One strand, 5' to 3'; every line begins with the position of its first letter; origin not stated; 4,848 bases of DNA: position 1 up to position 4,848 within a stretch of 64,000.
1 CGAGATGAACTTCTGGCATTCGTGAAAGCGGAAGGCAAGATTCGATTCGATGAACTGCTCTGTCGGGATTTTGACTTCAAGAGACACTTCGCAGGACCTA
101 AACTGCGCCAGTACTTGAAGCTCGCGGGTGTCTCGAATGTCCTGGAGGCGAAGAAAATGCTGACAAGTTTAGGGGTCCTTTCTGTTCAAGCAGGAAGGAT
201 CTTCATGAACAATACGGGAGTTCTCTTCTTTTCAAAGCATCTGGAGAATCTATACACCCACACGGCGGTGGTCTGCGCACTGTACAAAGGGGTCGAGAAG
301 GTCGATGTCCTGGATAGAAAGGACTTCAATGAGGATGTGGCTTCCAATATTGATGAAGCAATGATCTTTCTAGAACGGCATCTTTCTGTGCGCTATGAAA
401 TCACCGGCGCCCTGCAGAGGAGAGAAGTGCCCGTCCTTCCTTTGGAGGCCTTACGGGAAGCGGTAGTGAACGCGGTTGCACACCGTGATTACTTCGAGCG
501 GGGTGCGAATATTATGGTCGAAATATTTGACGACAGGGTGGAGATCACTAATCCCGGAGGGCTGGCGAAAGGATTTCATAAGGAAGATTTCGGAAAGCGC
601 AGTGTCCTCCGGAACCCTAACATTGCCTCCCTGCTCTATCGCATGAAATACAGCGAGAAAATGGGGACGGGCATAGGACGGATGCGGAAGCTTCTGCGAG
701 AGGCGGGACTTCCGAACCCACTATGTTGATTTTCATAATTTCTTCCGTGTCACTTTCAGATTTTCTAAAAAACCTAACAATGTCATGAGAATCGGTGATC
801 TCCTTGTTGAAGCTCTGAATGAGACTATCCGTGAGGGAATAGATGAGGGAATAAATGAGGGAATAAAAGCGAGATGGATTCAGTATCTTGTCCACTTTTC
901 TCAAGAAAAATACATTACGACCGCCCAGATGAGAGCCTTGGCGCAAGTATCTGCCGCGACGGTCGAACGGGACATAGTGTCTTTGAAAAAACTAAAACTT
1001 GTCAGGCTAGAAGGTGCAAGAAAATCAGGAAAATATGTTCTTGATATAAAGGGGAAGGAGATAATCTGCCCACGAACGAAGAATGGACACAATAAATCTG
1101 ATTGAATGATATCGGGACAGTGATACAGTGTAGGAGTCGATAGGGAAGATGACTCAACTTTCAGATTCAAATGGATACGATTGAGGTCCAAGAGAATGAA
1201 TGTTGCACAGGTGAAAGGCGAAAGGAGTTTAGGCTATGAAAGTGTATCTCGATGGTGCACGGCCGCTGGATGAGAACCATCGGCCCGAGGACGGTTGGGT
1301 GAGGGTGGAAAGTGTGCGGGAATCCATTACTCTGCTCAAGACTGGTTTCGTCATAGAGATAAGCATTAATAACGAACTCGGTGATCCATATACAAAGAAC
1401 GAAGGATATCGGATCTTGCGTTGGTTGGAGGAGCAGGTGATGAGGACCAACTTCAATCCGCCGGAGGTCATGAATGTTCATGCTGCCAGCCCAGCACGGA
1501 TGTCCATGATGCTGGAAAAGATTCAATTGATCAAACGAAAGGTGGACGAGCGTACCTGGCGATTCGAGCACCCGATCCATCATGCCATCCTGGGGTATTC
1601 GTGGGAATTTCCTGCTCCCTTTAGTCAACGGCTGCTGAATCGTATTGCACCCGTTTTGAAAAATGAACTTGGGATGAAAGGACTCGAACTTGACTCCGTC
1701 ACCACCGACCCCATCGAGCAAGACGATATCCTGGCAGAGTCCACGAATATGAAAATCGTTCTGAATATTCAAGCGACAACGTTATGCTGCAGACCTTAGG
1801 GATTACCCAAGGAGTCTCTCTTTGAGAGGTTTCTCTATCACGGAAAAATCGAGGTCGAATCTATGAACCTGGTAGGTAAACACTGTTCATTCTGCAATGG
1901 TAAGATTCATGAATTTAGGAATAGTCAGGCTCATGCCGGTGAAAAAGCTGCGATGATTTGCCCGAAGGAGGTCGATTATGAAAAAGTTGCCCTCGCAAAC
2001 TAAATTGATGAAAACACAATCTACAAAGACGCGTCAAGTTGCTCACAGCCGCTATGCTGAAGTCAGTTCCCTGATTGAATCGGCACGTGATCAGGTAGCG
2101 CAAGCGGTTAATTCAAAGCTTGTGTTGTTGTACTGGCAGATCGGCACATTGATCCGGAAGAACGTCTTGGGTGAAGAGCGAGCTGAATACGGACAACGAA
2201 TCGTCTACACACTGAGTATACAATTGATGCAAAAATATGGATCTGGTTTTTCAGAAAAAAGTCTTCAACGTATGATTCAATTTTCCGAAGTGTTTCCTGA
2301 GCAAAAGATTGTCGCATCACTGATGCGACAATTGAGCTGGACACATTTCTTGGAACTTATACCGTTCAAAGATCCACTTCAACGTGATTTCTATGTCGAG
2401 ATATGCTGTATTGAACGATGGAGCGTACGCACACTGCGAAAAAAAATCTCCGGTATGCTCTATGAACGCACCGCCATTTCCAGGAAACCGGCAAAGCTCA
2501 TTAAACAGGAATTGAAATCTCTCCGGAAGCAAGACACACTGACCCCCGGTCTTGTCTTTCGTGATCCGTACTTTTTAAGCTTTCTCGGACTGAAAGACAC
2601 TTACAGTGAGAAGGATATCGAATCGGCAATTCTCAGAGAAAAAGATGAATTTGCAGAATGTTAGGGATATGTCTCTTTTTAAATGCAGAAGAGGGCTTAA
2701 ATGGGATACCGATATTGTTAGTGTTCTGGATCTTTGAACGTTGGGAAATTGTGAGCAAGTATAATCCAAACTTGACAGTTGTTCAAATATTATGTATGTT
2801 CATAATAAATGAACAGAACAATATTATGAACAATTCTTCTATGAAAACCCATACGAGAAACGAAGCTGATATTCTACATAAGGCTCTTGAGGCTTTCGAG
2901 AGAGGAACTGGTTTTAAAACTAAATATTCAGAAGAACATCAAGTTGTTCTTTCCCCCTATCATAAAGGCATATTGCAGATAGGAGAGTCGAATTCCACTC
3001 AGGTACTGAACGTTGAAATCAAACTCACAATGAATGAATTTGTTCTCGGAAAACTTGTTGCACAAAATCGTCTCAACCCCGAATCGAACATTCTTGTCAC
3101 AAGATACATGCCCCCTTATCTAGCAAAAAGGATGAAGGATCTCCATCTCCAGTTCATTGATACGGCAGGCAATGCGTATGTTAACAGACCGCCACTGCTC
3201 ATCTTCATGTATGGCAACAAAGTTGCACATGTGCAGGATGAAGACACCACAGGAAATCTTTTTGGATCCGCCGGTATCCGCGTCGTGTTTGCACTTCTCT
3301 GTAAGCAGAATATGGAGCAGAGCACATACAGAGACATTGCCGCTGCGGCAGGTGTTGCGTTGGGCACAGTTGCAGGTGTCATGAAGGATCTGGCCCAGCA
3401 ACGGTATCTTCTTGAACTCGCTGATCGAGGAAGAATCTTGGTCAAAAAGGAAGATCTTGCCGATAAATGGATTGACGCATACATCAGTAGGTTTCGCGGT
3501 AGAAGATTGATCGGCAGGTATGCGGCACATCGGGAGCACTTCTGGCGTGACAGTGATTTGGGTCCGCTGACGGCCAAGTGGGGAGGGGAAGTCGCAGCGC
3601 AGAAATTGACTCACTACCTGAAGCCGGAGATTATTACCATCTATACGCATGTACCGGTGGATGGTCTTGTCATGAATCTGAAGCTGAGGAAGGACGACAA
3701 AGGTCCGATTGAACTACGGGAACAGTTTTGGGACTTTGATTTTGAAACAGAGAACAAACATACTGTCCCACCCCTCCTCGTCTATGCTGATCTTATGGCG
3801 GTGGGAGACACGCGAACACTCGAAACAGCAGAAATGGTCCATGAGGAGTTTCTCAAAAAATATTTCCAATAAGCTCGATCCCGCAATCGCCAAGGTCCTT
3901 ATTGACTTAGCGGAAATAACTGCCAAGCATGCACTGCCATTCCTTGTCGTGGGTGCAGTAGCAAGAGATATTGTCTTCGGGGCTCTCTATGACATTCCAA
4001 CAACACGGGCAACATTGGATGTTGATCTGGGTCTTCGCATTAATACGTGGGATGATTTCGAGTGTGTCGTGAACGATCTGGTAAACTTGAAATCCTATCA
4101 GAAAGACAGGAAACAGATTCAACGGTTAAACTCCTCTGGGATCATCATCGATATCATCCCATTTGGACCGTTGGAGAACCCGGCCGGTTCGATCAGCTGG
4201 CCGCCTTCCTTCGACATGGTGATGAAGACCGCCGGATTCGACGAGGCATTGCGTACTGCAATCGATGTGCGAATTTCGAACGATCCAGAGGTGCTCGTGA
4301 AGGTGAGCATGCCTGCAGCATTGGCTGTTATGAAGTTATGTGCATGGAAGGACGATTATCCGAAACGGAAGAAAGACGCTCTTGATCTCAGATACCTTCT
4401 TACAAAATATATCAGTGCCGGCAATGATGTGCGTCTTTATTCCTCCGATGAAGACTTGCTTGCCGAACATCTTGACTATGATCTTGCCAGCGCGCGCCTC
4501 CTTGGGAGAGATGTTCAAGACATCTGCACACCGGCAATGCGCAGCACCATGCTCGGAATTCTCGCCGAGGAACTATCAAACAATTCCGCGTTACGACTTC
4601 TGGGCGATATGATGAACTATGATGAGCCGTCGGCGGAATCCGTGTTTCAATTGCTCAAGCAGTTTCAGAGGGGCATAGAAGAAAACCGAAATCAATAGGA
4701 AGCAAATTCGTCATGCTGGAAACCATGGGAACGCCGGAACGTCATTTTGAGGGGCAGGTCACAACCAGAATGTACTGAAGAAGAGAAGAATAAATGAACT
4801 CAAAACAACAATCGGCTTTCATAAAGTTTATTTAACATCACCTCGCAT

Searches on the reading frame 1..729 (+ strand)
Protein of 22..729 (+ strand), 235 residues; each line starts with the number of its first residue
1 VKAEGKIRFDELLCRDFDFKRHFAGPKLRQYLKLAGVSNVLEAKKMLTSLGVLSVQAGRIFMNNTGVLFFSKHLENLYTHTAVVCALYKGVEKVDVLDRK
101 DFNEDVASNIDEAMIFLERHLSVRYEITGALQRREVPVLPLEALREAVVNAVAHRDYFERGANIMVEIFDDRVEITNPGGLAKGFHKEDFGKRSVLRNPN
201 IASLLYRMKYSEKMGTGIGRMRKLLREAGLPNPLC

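Call 12: search_protein_families(library=pfam, proteins=[window:22-729:+], max_evalue=0.001)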
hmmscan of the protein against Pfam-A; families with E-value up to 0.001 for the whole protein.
window:22-729:+ (235 aa): 1 family
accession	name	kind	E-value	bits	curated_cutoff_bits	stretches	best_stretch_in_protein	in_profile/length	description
PF13749.12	HATPase_c_4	-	1.1e-21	77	26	1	161-234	1-77/89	Putative ATP-dependent DNA helicase recG C-terminal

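Call 67: search_protein_families(library=phrogs, alignment_id=A4, max_evalue=0.00001)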
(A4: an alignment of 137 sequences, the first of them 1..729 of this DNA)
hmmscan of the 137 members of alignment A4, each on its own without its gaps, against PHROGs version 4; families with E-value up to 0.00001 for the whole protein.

A. member 1, window:1-729:+ (242 aa): 1 family
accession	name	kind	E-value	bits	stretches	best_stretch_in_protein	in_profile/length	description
phrog_12156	-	DNA, RNA and nucleotide metabolism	8e-33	114.8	1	36-240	175-384/485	DNA helicase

B. families by the number of members that match (of 137 scanned): 42 families (the first 25 are shown)
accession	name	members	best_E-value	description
phrog_4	-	8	4.8e-13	transcriptional repressor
phrog_5978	-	3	5.9e-88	-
phrog_11900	-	3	1.4e-16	-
phrog_13548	-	3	2.8e-13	-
phrog_7590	-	2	5.8e-32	-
phrog_1479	-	2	1.3e-18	-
phrog_10401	-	2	5.8e-14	ATPase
phrog_3757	-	2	7.4e-14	-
phrog_3364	-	2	6.8e-12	-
phrog_2376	-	2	9e-09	ATPase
phrog_10440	-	2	2.1e-07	-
phrog_23170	-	2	5.5e-06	-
phrog_540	-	1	1.8e-71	nucleotide-sugar epimerase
phrog_5208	-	1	1.1e-63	-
phrog_10727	-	1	2.4e-42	-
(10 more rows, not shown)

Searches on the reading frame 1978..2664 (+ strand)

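Call 12: search_protein_families(library=pfam, proteins=[window:1978-2664:+], max_evalue=0.001)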
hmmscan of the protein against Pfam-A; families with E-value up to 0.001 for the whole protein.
window:1978-2664:+ (228 aa): 2 families
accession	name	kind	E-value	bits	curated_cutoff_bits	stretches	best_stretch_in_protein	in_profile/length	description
PF17761.7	DUF1016_N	-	1.9e-47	161.2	32.8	1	28-164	1-137/137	DUF1016 N-terminal domain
PF06250.17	YhcG_C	-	0.00091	19.5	32.5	0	193-225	3-35/157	YhcG PDDEXK nuclease domain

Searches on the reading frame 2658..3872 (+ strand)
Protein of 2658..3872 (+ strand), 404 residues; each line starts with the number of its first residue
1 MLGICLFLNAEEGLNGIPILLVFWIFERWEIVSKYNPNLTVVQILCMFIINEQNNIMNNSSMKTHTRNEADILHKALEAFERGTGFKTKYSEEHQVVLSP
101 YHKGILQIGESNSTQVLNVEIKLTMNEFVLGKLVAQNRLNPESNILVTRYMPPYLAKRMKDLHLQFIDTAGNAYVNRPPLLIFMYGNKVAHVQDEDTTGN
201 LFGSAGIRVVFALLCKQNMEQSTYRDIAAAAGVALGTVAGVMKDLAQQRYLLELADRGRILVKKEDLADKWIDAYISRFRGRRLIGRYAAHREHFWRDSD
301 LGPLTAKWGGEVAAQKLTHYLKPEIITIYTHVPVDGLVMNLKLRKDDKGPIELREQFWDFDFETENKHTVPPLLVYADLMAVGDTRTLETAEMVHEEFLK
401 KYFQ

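Call 12: search_protein_families(library=pfam, proteins=[window:2658-3872:+], max_evalue=0.001)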
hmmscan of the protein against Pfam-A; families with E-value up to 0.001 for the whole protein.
window:2658-3872:+ (404 aa): 1 family
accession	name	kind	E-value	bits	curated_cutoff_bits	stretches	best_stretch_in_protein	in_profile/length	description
PF09952.14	AbiEi_2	-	4.6e-35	121.5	21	1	261-399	2-142/143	Transcriptional regulator, AbiEi antitoxin, Type IV TA system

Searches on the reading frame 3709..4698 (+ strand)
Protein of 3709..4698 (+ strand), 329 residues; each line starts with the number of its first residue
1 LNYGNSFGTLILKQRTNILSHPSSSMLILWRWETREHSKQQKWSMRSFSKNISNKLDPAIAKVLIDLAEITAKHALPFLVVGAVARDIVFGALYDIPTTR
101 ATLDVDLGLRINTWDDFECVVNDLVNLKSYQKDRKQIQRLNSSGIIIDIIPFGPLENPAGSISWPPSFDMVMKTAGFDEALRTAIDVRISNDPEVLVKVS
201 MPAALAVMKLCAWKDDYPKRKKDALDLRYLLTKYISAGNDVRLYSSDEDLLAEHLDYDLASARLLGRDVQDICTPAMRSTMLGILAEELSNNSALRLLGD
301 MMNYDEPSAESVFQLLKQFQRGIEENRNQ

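Call 12: search_protein_families(library=pfam, proteins=[window:3709-4698:+], max_evalue=0.001)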
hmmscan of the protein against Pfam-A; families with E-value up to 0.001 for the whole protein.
window:3709-4698:+ (329 aa): 1 family
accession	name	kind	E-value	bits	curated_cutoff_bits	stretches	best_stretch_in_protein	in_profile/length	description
PF08843.17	AbiEii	-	4.6e-05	23.9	22.5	1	100-239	32-177/238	Nucleotidyl transferase AbiEii toxin, Type IV TA system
